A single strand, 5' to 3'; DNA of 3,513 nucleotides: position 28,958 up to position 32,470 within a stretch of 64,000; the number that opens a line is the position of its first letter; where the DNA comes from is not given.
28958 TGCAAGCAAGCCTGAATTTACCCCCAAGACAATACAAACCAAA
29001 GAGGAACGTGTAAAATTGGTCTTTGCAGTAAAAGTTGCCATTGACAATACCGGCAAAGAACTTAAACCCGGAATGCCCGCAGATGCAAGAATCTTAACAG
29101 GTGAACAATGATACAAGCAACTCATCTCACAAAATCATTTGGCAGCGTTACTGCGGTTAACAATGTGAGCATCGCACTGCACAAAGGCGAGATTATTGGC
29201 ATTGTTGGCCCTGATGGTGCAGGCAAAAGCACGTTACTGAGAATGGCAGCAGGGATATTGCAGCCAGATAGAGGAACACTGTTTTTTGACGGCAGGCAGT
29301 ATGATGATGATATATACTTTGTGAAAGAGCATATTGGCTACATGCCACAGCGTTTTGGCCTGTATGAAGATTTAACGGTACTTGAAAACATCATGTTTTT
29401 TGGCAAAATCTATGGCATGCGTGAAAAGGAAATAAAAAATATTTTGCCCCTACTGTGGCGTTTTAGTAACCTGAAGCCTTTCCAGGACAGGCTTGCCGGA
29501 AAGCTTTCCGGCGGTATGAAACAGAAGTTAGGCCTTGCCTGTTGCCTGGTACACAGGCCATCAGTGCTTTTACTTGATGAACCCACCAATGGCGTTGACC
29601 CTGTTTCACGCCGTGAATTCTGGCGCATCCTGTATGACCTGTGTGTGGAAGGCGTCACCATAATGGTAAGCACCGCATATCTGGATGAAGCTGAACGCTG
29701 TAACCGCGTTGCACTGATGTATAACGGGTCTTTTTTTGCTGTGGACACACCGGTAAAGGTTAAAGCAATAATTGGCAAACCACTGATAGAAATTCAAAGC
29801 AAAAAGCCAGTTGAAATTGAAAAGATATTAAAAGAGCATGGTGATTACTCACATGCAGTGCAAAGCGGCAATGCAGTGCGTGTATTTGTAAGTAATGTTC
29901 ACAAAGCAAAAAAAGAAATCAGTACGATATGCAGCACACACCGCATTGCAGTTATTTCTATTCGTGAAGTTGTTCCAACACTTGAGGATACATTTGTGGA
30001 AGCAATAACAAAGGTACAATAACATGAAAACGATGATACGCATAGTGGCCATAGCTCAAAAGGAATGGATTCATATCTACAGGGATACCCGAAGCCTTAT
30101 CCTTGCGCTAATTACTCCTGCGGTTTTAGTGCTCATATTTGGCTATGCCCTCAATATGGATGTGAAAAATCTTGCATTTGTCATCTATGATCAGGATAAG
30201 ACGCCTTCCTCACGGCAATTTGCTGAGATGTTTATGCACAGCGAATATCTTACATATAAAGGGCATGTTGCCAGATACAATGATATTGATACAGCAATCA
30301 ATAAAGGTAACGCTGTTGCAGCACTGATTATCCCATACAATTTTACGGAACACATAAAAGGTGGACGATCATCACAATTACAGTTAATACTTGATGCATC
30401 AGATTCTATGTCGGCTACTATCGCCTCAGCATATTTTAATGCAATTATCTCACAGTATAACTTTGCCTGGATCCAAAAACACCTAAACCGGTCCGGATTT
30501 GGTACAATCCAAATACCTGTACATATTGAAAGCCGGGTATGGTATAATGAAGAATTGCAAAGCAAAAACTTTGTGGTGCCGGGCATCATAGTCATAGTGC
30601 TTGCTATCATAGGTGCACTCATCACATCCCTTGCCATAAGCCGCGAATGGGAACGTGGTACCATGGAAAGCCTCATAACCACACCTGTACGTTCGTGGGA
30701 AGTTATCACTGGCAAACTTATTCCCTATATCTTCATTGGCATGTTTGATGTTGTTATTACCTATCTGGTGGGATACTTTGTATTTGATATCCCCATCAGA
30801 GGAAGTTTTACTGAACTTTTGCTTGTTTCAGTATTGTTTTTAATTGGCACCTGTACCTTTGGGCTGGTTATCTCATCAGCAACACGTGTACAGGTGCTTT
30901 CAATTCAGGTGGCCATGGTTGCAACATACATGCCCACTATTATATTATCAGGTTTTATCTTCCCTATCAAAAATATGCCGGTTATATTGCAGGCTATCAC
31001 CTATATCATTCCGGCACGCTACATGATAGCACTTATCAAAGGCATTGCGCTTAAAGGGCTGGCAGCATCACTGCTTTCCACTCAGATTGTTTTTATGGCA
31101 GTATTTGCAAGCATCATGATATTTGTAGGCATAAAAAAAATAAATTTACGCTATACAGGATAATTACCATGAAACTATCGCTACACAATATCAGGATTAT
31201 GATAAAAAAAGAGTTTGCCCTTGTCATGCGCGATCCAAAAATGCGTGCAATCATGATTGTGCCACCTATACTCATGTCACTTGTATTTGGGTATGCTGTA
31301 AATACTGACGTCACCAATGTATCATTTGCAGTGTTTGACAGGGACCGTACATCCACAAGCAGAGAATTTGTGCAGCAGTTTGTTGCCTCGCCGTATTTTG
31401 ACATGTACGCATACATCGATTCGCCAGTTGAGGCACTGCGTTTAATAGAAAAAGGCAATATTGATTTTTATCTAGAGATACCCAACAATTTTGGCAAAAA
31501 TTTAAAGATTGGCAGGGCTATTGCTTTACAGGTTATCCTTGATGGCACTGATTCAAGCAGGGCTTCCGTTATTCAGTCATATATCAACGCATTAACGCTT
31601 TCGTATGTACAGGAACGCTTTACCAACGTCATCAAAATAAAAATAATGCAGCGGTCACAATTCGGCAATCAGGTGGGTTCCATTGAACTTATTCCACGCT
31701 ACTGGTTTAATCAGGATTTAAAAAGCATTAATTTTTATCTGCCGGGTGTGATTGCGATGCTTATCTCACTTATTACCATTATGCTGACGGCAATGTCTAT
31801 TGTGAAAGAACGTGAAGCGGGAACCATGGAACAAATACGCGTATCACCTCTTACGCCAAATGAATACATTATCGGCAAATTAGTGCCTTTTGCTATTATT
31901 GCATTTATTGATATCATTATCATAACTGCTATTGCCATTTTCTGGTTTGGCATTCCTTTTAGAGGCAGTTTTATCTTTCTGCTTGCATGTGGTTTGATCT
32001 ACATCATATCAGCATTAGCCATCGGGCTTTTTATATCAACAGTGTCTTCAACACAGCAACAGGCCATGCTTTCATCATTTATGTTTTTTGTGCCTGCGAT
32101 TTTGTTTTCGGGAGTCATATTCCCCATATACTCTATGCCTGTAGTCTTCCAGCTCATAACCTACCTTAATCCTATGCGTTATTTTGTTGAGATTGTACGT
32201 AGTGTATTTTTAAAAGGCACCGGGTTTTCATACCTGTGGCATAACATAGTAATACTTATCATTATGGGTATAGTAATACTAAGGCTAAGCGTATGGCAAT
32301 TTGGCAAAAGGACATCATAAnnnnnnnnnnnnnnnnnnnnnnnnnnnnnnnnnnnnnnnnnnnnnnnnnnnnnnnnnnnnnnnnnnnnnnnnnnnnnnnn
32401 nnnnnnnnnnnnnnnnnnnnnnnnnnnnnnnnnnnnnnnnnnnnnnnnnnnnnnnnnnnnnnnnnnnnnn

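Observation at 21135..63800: Strongly over-represented 9- to 14-mer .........[TA]... motif scattered through coding and noncoding DNA on both strands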

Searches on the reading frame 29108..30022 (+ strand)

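Call 31: search_protein_families(library=pfam, proteins=[window:29108-30022:+], max_evalue=0.001)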
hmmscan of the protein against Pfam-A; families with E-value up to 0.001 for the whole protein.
window:29108-30022:+ (304 aa): 3 families
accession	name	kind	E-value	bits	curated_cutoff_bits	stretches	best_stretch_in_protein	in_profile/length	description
PF00005.33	ABC_tran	-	2.5e-32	112.8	25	1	17-161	1-137/137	ABC transporter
PF13304.12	AAA_21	-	5.6e-09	36.9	27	1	130-189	235-297/304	AAA domain, putative AbiEii toxin, Type IV TA system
PF13732.12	DrrA1-3_C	-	4.3e-06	27.8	27.4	1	217-299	5-80/81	ATP-binding protein DrrA1-3-like, C-terminal domain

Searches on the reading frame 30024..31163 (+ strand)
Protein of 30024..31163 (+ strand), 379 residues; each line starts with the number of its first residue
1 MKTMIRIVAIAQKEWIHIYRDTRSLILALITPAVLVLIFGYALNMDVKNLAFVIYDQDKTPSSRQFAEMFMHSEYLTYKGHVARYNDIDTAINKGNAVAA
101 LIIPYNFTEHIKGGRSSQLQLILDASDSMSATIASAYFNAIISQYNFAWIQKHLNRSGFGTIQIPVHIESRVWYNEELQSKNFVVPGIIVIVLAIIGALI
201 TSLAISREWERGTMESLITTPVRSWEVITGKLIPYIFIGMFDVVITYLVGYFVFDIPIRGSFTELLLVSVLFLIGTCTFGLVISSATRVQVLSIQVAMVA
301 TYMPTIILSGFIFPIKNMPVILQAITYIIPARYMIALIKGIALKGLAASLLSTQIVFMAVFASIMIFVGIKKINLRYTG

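Call 31: search_protein_families(library=pfam, proteins=[window:30024-31163:+], max_evalue=0.001)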
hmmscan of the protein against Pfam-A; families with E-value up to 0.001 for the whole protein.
window:30024-31163:+ (379 aa): 4 families
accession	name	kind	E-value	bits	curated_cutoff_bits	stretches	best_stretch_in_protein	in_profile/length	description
PF12698.13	ABC2_membrane_3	-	2e-42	146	31.6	1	24-370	3-346/347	ABC-2 family transporter protein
PF01061.29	ABC2_membrane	-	3.4e-25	89.3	26.9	1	172-338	38-206/211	ABC-2 type transporter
PF12679.13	ABC2_membrane_2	-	1.7e-18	67.3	27.2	1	9-368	2-269/283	ABC-2 family transporter protein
PF12730.13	ABC2_membrane_4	-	1.6e-06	28.7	27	1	184-308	51-171/179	ABC-2 family transporter protein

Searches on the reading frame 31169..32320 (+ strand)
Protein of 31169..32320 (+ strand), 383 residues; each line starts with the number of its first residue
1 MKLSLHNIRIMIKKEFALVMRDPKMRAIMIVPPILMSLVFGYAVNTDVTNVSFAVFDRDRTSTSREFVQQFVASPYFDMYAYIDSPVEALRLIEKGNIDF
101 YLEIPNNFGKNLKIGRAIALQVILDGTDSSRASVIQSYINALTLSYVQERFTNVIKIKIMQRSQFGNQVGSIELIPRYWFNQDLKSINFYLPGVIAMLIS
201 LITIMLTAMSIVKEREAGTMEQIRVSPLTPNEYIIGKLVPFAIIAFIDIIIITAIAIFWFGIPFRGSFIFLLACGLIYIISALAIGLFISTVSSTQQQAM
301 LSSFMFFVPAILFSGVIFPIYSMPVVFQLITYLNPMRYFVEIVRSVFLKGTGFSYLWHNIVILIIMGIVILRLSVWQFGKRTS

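Call 31: search_protein_families(library=pfam, proteins=[window:31169-32320:+], max_evalue=0.001)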
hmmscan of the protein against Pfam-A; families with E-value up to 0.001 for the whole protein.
window:31169-32320:+ (383 aa): 3 families
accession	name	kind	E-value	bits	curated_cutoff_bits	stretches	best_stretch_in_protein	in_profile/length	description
PF12698.13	ABC2_membrane_3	-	8.5e-57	193.2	31.6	1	27-375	5-346/347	ABC-2 family transporter protein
PF01061.29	ABC2_membrane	-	2.1e-34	119.4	26.9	1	167-348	51-211/211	ABC-2 type transporter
PF12679.13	ABC2_membrane_2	-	1.9e-19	70.5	27.2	1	11-381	3-281/283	ABC-2 family transporter protein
